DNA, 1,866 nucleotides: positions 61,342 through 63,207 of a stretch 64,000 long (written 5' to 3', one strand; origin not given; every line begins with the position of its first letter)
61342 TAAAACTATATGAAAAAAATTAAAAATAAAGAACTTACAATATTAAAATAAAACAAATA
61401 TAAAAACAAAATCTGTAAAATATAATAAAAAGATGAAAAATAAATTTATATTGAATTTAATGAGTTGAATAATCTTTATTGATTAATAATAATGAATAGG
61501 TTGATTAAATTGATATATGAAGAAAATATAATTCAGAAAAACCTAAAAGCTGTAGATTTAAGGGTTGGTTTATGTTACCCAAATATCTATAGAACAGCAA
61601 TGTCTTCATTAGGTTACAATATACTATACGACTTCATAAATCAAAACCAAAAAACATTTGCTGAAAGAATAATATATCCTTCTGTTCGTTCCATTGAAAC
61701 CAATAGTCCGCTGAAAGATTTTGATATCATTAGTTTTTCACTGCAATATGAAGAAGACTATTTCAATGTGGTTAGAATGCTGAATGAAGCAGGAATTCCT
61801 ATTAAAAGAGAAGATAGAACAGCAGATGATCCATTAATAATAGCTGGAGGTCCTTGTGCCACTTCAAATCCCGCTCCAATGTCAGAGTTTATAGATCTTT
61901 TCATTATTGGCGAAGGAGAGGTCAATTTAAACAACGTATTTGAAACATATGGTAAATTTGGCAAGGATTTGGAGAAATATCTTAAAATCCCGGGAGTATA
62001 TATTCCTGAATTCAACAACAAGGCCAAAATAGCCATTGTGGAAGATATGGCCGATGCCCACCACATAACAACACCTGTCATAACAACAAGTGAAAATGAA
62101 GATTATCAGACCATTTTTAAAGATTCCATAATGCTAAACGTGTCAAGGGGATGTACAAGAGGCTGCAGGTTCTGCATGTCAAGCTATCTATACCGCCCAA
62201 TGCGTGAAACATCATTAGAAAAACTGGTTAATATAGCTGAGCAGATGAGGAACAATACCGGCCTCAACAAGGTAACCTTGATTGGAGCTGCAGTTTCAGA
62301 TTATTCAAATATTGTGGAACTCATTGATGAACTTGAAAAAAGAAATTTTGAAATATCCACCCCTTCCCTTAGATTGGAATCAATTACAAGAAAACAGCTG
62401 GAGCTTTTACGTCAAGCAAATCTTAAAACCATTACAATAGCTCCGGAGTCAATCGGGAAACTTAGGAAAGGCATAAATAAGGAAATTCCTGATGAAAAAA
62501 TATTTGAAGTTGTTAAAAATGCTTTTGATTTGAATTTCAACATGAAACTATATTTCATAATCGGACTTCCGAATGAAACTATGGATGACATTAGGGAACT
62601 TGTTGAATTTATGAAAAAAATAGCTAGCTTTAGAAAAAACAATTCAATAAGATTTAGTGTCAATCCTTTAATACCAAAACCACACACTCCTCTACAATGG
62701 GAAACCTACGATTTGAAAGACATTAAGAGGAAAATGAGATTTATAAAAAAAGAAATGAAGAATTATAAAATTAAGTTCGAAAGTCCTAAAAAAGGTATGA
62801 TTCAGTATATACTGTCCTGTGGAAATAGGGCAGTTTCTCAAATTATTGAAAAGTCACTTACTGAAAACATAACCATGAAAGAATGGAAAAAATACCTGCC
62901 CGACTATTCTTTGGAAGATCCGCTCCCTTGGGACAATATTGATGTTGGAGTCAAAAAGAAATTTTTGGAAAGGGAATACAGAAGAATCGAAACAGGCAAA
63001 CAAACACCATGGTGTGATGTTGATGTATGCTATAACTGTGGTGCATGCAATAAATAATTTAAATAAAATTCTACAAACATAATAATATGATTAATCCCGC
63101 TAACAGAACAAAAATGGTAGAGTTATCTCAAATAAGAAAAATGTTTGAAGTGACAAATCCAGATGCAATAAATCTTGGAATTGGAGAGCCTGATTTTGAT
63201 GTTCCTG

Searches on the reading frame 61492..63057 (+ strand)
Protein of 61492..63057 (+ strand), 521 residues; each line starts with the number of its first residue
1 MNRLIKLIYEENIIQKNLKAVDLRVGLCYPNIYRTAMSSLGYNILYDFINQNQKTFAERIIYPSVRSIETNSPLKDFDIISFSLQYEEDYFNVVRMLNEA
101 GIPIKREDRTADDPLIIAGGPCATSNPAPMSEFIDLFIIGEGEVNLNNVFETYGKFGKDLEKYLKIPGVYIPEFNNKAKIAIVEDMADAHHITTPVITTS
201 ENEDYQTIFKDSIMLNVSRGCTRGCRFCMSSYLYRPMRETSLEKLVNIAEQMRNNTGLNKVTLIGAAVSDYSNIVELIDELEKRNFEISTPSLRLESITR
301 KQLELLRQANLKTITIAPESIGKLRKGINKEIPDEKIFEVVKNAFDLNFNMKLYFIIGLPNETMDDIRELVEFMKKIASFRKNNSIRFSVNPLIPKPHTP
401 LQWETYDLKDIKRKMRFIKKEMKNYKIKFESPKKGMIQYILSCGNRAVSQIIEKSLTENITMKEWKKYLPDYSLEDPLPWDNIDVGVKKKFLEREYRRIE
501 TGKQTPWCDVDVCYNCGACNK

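Call 65: find_encoding_contigs(protein=window:61492-63057:+, flank=10000, max_places=3)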
Protein window:61492-63057:+ (521 aa): 1 contig read that carries it; 1 place shown.
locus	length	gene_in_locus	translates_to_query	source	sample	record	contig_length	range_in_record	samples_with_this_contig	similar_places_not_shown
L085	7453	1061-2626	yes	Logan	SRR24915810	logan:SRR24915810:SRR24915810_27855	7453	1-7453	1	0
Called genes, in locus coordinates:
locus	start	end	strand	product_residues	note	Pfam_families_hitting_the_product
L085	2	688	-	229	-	?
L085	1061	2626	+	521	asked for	PF19864:Radical_SAM_N2, PF04055:Radical_SAM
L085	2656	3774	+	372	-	PF00155:Aminotran_1_2, PF00266:Aminotran_5 (weak), PF01041:DegT_DnrJ_EryC1, PF01053:Cys_Met_Meta_PP (weak)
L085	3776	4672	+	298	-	PF01545:Cation_efflux, PF16916:ZT_dimer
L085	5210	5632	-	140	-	PF00571:CBS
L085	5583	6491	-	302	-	PF03477:ATP-cone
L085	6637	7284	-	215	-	PF03458:Gly_transporter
